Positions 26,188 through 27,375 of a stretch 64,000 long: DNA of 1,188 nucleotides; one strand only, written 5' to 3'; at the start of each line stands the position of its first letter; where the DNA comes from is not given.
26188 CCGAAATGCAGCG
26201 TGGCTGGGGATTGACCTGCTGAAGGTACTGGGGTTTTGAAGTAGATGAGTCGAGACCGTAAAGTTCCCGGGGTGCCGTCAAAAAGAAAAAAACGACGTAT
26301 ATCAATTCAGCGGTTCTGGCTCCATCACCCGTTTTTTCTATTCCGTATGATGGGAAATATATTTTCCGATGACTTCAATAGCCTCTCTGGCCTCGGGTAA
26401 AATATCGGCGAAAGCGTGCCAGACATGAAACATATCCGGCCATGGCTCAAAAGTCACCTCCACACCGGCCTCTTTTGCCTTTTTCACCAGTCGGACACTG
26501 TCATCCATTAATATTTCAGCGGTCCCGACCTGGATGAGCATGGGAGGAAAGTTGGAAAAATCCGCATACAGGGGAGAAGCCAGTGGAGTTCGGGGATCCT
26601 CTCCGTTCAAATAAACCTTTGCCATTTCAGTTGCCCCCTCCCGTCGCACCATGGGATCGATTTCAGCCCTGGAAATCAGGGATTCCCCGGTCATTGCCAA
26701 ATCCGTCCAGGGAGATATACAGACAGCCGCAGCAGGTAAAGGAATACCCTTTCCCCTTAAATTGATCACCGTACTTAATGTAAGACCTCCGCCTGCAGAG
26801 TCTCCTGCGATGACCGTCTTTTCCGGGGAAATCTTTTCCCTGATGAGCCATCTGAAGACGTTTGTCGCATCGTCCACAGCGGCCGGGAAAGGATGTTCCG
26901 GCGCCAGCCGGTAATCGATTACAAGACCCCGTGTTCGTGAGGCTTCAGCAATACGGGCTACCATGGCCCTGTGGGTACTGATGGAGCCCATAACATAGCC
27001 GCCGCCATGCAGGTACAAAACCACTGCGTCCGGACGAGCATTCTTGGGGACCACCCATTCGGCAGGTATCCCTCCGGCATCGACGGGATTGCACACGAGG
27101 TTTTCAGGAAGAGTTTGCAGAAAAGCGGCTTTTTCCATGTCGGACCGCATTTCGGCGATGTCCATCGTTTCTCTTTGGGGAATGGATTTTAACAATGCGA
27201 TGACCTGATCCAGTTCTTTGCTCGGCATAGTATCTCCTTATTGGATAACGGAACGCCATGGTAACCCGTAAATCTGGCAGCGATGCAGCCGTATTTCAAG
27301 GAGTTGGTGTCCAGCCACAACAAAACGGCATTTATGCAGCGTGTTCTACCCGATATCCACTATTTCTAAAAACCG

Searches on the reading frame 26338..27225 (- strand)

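Call 52: search_protein_families(library=pfam, proteins=[window:26338-27225:-], max_evalue=0.000001)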
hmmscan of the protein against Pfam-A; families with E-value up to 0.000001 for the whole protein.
window:26338-27225:- (295 aa): 3 families
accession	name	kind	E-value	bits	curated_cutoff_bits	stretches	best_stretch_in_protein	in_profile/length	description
PF07859.19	Abhydrolase_3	-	1.1e-58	199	25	1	69-270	1-209/210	alpha/beta hydrolase fold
PF10340.15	Say1_Mug180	-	2.8e-15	56.5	21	1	61-213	115-277/374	Steryl acetyl hydrolase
PF20434.5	BD-FAE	-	7.1e-12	45.7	26.8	1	62-150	9-104/215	BD-FAE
